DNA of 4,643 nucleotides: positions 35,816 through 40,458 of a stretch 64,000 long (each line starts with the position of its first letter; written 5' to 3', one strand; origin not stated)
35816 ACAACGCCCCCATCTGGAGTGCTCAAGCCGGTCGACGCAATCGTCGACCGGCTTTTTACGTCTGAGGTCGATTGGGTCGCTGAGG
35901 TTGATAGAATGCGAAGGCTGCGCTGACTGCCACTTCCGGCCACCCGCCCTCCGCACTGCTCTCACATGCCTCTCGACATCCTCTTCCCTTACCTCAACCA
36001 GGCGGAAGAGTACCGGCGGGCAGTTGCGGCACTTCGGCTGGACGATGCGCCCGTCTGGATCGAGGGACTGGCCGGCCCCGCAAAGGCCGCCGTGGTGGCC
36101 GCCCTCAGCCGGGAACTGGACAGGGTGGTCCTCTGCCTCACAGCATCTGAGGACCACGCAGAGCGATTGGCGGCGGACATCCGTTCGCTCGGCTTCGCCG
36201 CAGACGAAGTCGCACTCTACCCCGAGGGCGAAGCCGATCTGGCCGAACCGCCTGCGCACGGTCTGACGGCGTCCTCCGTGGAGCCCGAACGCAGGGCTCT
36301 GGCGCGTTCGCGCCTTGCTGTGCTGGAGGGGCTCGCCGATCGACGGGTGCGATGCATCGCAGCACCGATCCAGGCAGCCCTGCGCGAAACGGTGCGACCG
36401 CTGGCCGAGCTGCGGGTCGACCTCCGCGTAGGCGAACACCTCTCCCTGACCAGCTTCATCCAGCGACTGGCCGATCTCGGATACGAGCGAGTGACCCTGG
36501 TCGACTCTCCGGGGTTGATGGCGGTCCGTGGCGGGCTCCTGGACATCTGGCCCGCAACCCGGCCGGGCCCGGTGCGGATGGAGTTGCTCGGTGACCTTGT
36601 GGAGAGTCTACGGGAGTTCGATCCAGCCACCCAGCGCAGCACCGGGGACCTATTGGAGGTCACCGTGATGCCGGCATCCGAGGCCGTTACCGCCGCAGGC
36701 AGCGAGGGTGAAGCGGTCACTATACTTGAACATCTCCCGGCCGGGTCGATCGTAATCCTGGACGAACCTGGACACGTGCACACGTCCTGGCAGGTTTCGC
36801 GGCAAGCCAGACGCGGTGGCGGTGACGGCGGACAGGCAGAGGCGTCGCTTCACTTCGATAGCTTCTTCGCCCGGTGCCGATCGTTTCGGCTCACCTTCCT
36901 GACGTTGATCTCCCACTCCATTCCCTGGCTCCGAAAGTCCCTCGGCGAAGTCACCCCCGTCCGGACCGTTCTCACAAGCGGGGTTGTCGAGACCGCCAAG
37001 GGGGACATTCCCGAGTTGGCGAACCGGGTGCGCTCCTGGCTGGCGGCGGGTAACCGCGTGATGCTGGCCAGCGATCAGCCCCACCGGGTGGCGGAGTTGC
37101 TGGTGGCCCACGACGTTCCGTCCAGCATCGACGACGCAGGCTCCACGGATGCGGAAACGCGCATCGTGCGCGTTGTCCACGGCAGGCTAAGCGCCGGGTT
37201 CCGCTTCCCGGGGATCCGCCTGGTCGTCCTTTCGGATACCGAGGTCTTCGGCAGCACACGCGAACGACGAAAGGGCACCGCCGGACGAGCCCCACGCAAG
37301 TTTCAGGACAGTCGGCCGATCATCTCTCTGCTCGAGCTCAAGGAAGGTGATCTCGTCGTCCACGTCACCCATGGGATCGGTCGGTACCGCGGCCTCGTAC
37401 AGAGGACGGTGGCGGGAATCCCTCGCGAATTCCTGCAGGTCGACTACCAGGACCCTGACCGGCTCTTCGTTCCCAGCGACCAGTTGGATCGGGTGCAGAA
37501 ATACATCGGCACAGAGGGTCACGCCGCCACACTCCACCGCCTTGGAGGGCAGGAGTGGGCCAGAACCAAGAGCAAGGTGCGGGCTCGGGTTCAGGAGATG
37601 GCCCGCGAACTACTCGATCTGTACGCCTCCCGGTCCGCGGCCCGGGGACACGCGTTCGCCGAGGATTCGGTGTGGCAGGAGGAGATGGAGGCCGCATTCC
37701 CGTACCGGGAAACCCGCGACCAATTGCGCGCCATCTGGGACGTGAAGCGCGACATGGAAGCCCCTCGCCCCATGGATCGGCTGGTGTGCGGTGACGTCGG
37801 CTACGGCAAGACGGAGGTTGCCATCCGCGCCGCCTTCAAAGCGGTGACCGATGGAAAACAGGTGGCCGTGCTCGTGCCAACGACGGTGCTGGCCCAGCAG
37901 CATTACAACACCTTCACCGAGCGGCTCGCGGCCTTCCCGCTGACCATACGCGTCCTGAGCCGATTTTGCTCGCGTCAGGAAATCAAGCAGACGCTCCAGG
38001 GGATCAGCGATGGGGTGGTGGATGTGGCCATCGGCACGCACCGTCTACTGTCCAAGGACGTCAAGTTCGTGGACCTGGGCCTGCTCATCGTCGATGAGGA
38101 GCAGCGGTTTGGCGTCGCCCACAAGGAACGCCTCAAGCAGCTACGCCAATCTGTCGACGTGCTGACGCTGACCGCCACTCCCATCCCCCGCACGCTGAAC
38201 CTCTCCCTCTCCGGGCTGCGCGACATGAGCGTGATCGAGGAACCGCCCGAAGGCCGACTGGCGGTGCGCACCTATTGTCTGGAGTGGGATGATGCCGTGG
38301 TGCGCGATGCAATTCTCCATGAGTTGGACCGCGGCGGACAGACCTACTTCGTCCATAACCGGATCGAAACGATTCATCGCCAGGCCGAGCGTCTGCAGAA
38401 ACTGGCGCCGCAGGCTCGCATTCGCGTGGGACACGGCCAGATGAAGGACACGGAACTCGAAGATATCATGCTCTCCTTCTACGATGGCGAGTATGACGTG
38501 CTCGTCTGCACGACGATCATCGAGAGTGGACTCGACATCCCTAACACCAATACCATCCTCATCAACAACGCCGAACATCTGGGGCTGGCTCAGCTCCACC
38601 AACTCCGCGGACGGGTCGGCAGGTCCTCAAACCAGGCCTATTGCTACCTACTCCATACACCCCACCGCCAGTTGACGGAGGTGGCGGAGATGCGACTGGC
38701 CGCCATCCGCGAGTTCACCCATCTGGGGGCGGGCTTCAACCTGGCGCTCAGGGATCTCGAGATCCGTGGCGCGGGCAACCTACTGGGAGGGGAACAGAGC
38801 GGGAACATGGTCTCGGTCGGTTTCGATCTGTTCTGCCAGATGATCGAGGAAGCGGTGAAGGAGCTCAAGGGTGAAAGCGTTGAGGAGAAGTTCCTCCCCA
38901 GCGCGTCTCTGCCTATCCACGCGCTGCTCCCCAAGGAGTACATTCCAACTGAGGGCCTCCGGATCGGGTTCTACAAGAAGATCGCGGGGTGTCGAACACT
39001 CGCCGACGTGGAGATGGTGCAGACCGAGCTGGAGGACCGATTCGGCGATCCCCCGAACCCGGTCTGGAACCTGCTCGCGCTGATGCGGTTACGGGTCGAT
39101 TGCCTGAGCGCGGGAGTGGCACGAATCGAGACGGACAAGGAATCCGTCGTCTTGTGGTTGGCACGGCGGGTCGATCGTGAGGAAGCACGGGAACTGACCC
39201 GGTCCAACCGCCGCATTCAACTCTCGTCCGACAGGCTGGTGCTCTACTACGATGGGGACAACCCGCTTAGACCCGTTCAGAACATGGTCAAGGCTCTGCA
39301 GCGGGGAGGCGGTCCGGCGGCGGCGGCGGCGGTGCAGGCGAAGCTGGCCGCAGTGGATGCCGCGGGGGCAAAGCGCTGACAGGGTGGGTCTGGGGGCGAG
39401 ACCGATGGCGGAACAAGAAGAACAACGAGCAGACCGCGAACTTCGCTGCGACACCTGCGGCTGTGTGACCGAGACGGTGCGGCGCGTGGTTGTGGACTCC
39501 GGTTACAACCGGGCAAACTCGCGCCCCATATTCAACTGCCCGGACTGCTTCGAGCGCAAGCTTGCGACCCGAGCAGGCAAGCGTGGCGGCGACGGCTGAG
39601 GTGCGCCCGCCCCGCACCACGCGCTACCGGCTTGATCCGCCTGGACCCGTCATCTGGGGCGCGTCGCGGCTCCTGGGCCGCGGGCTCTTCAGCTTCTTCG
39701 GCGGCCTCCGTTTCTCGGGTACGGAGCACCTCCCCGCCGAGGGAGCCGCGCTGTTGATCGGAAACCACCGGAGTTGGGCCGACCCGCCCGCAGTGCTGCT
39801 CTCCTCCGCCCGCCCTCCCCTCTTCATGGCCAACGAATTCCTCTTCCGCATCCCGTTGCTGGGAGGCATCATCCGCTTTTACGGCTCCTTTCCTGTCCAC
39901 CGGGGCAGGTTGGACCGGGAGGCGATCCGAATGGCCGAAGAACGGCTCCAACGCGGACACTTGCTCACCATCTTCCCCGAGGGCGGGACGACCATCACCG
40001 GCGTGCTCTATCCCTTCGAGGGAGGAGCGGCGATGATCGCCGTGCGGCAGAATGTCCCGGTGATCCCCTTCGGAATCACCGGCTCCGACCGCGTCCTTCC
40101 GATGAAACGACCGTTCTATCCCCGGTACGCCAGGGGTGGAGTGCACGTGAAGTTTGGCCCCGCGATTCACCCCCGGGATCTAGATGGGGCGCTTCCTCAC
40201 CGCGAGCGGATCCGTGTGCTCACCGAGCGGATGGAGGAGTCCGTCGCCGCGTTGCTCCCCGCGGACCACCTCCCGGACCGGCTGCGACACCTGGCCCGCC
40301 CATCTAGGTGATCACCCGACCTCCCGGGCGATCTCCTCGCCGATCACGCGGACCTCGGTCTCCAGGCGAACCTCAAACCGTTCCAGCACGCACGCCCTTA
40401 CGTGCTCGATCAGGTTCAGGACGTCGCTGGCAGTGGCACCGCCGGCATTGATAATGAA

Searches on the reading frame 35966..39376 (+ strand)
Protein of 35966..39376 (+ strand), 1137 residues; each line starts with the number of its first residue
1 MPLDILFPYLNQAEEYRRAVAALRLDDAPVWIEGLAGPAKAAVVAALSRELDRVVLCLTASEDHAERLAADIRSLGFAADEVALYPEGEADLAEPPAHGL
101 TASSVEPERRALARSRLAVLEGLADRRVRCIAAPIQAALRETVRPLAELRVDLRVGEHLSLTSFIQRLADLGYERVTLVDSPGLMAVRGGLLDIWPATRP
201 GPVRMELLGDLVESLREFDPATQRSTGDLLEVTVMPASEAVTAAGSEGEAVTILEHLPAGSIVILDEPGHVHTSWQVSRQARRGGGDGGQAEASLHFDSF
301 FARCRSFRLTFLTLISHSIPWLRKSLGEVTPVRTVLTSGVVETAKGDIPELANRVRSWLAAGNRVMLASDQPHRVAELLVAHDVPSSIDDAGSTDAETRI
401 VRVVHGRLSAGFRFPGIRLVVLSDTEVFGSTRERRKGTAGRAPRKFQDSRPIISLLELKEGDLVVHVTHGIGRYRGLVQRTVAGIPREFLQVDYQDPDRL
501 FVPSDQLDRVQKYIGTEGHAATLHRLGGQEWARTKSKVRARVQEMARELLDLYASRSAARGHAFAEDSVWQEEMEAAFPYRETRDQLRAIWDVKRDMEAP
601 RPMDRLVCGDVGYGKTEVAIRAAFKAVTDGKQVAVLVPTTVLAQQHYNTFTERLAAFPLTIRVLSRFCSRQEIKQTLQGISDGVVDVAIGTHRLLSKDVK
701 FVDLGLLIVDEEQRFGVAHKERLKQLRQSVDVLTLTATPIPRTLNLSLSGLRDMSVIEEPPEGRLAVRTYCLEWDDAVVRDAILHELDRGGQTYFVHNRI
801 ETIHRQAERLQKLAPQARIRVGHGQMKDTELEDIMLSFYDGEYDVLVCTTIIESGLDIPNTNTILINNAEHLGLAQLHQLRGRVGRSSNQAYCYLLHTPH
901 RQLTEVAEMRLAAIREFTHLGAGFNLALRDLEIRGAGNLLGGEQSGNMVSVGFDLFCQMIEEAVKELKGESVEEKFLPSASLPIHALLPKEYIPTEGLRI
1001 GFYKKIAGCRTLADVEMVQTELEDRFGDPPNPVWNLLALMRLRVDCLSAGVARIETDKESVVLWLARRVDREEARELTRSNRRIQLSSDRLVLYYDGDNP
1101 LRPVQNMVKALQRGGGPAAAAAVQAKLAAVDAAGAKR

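Call 62: search_protein_families(library=pfam, proteins=[window:35966-39376:+], max_evalue=0.0001)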
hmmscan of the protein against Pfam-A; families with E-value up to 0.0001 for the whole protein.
window:35966-39376:+ (1137 aa): 6 families
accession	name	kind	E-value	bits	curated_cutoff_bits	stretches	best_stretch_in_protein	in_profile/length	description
PF00270.35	DEAD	-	6.3e-24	85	26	1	603-743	15-163/167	DEAD/DEAH box helicase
PF03461.20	TRCF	-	6e-23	81.5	25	1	982-1066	1-85/95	TRCF domain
PF17757.6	UvrB_inter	-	1e-21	77.3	22.9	1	151-239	1-90/91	UvrB interaction domain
PF02559.22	CarD_TRCF_RID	-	6.9e-19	68.1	23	1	458-514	1-57/57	CarD-like/TRCF RID domain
PF00271.37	Helicase_C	-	2.9e-18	66.6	23.5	1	784-887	7-109/110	Helicase conserved C-terminal domain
PF04851.21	ResIII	-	1.1e-06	29.2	22.5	1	606-739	27-162/164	Type III restriction enzyme, res subunit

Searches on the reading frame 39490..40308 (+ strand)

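Call 62: search_protein_families(library=pfam, proteins=[window:39490-40308:+], max_evalue=0.0001)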
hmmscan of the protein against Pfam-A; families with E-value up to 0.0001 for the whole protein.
window:39490-40308:+ (273 aa): 1 family
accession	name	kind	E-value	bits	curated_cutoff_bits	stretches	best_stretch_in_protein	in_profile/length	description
PF01553.26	Acyltransferase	-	2.6e-25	89.2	23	1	73-196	2-131/132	Acyltransferase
